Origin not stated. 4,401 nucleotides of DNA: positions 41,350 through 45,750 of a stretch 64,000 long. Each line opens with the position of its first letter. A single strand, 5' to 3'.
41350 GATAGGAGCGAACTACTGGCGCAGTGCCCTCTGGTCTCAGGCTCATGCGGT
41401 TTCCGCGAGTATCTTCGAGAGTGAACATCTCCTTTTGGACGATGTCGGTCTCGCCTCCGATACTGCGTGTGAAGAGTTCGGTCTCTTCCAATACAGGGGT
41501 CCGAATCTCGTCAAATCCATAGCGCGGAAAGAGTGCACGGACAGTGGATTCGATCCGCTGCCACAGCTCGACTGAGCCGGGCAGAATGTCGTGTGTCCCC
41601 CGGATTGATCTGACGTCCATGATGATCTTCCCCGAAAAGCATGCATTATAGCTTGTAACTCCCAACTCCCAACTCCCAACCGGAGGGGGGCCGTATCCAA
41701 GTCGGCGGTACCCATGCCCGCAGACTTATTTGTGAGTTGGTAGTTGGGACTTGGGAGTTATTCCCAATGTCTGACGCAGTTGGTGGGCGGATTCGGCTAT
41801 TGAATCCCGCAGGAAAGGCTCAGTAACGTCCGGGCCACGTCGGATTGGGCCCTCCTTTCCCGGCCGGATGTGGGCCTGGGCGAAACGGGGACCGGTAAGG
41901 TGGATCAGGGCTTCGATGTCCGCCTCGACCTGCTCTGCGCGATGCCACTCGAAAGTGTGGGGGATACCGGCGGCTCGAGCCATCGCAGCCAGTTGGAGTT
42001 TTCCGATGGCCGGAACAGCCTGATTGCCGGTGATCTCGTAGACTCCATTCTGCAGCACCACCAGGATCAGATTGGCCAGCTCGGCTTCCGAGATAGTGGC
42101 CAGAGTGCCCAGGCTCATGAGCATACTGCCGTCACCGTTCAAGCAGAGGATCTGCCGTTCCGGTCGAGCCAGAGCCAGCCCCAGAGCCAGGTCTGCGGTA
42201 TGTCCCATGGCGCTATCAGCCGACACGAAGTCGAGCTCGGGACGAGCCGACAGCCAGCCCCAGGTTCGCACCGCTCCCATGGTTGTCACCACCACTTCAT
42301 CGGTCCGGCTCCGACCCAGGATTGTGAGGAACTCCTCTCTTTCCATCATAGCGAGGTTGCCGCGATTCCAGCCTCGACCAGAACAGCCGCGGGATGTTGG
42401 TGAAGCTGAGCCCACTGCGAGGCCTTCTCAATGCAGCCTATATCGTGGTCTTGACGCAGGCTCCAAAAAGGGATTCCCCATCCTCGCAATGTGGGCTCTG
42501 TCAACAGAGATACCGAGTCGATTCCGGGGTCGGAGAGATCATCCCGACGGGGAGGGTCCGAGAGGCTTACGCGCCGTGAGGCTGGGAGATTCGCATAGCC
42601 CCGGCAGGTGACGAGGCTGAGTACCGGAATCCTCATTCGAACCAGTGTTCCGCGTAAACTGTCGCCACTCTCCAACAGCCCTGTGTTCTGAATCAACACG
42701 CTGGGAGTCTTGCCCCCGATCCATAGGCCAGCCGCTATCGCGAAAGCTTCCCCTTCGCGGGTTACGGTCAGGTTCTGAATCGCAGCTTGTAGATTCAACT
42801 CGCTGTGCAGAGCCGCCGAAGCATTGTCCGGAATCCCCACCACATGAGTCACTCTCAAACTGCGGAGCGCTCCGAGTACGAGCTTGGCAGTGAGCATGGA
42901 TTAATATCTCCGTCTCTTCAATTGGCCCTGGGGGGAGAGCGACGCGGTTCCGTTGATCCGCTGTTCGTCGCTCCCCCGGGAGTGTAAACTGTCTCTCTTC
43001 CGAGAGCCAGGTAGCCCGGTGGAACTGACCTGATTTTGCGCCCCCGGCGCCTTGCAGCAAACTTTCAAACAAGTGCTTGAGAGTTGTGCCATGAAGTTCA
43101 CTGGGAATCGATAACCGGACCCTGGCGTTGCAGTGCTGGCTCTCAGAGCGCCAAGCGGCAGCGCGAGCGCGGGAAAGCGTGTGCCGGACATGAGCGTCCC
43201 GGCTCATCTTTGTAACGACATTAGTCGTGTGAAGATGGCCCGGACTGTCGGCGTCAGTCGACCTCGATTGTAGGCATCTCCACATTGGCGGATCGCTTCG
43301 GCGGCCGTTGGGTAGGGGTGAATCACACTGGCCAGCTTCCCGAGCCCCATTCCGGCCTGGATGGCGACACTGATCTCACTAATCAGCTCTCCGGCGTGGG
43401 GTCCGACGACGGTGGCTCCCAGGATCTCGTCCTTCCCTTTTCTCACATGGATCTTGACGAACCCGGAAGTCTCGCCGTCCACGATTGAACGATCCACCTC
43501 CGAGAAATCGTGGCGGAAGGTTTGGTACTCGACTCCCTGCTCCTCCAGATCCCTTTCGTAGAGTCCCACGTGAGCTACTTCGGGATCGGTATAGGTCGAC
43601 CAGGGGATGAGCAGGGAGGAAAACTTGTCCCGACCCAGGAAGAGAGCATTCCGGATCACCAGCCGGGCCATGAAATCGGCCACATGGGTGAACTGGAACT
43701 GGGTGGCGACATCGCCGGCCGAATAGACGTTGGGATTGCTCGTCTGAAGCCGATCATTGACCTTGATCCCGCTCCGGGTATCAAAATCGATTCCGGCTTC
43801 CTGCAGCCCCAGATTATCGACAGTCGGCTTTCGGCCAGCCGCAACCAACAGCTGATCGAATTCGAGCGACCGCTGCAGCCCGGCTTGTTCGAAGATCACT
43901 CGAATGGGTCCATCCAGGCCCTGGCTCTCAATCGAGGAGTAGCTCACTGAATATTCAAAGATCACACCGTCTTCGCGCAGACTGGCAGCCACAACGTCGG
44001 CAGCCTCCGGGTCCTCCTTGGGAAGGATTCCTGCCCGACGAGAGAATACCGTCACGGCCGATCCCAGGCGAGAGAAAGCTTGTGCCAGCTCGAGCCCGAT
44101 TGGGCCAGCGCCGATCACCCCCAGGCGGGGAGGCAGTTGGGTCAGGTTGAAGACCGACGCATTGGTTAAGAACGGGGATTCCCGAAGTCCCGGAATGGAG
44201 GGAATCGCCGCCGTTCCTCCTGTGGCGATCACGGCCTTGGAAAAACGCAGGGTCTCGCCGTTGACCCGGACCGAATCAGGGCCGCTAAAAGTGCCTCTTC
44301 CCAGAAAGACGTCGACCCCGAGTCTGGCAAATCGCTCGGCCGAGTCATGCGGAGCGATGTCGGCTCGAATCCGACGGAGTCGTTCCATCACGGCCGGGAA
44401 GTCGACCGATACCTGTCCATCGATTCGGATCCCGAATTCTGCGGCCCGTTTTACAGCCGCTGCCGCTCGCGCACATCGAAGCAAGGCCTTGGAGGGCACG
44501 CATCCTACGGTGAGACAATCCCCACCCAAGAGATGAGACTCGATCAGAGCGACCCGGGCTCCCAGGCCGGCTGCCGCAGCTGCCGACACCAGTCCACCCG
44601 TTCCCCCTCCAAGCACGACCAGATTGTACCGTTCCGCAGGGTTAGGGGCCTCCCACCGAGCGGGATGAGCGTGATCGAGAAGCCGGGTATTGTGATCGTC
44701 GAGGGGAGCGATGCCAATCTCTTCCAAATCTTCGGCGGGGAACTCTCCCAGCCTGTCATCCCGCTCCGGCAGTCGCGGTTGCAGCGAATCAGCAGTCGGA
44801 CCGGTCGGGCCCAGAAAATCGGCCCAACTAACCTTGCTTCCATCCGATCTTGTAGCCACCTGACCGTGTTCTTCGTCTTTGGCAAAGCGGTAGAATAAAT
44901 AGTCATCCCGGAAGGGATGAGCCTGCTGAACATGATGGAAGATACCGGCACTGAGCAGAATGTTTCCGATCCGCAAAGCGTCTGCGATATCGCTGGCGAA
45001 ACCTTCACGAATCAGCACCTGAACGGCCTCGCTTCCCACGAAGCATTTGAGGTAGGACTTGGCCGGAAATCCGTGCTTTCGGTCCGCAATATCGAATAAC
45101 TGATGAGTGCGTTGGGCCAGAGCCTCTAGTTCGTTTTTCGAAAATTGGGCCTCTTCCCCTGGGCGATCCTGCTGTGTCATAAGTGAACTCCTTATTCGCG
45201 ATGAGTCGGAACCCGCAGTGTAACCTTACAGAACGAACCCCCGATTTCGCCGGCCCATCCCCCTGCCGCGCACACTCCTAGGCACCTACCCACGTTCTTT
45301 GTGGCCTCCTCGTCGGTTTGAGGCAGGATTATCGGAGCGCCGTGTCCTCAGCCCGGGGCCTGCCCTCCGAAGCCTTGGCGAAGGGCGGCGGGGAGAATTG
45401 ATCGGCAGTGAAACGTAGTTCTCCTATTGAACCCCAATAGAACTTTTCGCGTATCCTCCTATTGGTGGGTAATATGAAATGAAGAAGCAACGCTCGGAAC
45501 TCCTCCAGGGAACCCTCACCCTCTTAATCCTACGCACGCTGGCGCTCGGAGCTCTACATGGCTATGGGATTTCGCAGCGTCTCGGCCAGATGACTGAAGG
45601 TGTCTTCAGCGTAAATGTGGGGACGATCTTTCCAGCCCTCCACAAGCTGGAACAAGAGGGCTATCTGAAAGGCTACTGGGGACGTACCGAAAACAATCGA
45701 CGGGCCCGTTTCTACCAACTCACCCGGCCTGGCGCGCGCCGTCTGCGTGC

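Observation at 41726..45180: DEP-domain::flavoprotein disulfide reductase fusion next to a split ComDE-like TPP decarboxylase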

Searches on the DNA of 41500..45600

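Call 50: search_rna_families(source=window, start=41500, end=45600, threshold=evalue, max_evalue=1)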
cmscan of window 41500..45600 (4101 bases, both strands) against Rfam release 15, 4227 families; matches with E-value up to 1: 1.
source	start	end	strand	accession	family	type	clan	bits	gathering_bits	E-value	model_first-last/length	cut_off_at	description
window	43084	43175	+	RF02145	MEG8_1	Gene; lncRNA;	-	18.9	70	0.21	1-97/97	no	Maternally expressed 8 exon 1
